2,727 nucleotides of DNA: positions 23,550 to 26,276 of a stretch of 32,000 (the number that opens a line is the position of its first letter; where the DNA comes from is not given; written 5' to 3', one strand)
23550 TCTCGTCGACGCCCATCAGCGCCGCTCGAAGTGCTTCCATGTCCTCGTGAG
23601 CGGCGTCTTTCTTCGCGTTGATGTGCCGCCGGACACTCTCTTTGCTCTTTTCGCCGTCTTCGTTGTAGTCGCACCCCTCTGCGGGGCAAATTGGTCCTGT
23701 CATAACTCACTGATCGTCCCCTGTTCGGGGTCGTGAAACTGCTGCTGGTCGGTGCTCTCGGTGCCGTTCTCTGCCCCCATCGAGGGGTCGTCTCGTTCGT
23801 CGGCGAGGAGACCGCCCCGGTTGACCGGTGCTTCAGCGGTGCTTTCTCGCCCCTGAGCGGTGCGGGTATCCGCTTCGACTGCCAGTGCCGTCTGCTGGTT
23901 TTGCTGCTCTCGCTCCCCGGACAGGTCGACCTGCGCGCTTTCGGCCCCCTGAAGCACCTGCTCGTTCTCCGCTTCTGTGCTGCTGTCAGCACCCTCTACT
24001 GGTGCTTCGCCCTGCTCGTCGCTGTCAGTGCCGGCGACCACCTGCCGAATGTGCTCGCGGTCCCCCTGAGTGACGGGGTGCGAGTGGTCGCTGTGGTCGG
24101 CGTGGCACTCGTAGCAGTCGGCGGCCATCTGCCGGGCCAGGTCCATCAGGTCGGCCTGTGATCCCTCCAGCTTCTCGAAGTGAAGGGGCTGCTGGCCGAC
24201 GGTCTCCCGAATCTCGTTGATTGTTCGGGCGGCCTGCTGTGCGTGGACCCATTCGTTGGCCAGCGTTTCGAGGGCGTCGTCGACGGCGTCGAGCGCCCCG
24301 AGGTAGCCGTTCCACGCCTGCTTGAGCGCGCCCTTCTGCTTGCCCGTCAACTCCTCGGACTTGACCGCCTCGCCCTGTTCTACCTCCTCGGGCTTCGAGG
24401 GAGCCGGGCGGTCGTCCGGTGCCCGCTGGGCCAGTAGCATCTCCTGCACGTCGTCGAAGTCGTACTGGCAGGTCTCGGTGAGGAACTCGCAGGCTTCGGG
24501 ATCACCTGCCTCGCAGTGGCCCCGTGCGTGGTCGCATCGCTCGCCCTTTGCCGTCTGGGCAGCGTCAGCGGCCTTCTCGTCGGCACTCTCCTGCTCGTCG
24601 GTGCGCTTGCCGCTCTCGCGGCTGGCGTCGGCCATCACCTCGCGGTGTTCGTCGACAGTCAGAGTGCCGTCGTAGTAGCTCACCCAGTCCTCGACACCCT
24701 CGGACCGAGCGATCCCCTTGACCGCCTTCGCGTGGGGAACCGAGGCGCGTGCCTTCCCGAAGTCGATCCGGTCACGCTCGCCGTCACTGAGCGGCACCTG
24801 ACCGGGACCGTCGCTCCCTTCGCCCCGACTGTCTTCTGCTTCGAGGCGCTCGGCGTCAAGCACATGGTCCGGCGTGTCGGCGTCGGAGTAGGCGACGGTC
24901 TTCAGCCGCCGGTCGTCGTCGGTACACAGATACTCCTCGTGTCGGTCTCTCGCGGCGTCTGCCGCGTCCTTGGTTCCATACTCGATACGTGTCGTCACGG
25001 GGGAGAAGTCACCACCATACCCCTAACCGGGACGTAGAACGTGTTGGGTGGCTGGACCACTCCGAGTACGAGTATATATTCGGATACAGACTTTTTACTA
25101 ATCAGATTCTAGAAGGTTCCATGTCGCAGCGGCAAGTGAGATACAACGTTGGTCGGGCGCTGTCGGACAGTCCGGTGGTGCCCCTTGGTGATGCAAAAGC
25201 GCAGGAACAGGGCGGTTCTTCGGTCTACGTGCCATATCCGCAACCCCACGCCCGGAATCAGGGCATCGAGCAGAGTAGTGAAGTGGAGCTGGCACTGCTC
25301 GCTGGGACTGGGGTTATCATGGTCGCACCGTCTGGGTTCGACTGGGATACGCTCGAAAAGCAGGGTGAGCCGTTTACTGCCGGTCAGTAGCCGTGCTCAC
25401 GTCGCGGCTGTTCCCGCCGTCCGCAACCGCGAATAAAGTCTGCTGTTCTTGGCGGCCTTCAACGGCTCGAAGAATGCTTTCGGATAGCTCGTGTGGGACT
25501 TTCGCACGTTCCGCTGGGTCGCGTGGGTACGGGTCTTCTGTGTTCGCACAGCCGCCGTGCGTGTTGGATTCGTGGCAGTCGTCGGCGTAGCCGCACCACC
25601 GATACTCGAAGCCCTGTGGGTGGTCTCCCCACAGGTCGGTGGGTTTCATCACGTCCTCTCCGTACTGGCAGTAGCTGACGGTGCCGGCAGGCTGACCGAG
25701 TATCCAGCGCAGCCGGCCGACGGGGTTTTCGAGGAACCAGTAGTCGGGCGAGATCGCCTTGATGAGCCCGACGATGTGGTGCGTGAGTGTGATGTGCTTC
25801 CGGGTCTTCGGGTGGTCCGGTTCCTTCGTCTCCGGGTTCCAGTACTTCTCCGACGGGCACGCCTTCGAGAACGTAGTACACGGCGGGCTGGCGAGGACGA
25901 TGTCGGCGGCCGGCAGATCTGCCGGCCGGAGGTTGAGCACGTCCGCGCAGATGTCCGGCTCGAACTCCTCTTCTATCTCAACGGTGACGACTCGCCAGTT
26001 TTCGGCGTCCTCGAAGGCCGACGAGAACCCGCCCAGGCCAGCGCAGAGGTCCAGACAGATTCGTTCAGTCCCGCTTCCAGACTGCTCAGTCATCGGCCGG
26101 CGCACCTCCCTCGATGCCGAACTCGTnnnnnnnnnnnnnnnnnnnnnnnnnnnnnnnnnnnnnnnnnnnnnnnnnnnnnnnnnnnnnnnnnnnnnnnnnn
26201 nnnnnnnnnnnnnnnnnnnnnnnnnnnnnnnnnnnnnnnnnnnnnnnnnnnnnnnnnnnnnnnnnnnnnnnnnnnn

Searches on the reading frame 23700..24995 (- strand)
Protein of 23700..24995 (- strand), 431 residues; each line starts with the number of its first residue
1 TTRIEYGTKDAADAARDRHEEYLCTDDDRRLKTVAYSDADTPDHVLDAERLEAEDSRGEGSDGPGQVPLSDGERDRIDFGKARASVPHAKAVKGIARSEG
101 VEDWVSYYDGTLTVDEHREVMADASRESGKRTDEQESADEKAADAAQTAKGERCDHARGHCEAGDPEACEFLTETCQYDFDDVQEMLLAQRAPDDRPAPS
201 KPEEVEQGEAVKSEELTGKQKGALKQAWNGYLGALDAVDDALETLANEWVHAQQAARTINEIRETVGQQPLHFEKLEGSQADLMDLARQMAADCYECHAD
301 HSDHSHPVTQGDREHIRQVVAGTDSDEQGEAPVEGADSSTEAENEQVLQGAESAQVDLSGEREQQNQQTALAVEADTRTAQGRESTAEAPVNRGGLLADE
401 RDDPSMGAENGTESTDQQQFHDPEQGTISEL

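Call 50: search_protein_families(library=phrogs, proteins=[window:23700-24995:-], max_evalue=0.01)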
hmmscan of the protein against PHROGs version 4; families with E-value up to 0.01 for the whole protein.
window:23700-24995:- (431 aa): 1 family
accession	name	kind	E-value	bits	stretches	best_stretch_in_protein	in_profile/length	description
phrog_22825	-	unknown function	5.8e-17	62.3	2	4-186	214-407/595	-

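Call 51: search_protein_families(library=pfam, proteins=[window:23700-24995:-], max_evalue=0.01)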
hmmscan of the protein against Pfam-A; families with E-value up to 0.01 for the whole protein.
window:23700-24995:- (431 aa): 0 families

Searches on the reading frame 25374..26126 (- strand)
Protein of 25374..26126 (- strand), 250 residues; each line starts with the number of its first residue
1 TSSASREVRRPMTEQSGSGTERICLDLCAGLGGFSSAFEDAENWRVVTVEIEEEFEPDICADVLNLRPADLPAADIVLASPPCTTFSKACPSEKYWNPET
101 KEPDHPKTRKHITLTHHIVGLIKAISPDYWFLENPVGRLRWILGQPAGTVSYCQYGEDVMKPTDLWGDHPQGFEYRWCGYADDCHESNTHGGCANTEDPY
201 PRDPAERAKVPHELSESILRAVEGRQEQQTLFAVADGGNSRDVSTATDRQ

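Call 51: search_protein_families(library=pfam, proteins=[window:25374-26126:-], max_evalue=0.01)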
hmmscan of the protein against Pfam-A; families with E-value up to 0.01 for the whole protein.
window:25374-26126:- (250 aa): 1 family
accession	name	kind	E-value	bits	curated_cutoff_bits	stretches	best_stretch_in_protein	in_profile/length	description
PF00145.23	DNA_methylase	-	9.4e-11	42.1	22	1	24-134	3-110/324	C-5 cytosine-specific DNA methylase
